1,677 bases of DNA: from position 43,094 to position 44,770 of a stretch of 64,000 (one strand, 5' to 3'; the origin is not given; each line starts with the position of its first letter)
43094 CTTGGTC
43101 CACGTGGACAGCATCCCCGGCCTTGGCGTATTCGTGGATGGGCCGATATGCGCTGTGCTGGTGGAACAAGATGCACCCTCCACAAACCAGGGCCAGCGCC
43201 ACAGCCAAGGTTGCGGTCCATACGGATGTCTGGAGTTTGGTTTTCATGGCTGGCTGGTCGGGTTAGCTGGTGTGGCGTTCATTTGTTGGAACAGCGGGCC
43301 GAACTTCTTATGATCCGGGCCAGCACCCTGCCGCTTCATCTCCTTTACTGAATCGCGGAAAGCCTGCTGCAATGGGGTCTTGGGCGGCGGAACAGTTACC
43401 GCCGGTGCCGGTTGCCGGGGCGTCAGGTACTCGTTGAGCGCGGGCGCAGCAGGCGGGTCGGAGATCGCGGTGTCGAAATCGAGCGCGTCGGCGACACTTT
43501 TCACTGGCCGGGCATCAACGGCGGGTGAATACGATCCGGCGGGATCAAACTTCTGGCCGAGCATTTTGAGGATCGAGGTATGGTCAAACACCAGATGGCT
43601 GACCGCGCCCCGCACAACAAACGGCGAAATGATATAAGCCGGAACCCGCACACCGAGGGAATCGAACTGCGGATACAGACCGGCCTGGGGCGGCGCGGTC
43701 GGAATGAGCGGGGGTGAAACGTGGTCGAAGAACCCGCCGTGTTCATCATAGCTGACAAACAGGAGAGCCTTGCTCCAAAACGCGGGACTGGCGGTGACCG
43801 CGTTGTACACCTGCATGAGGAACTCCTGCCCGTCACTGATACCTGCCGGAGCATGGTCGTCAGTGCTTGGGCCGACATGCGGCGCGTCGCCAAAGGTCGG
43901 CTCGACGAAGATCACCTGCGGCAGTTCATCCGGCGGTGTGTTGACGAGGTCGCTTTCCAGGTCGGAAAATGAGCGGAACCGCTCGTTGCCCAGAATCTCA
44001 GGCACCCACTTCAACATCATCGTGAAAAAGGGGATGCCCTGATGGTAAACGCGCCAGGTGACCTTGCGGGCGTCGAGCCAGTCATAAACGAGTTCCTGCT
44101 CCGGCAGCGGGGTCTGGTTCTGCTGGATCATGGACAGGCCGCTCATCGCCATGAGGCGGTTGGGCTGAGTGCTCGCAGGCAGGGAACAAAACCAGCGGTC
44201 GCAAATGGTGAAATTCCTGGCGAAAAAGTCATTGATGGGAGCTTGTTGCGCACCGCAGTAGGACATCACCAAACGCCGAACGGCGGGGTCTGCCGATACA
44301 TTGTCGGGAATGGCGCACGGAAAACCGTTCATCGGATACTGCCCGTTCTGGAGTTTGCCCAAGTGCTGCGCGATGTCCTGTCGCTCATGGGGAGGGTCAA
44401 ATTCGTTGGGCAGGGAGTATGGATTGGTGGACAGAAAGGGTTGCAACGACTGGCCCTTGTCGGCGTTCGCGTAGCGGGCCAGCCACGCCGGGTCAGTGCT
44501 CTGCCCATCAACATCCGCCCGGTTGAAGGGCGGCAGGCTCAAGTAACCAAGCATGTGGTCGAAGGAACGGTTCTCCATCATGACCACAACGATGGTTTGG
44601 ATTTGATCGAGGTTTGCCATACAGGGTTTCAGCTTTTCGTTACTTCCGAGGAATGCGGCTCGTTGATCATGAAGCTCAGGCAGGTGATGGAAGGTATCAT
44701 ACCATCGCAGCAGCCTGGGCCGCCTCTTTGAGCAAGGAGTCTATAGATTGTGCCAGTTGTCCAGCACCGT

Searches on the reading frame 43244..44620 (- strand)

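Call 35: search_protein_families(library=pfam, proteins=[window:43244-44620:-])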
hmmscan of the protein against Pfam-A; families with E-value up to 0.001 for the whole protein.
window:43244-44620:- (458 aa): 1 family
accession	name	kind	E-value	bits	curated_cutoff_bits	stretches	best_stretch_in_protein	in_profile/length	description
PF04185.19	Phosphoesterase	-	1.3e-65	222.4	23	1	7-359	1-354/356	Phosphoesterase family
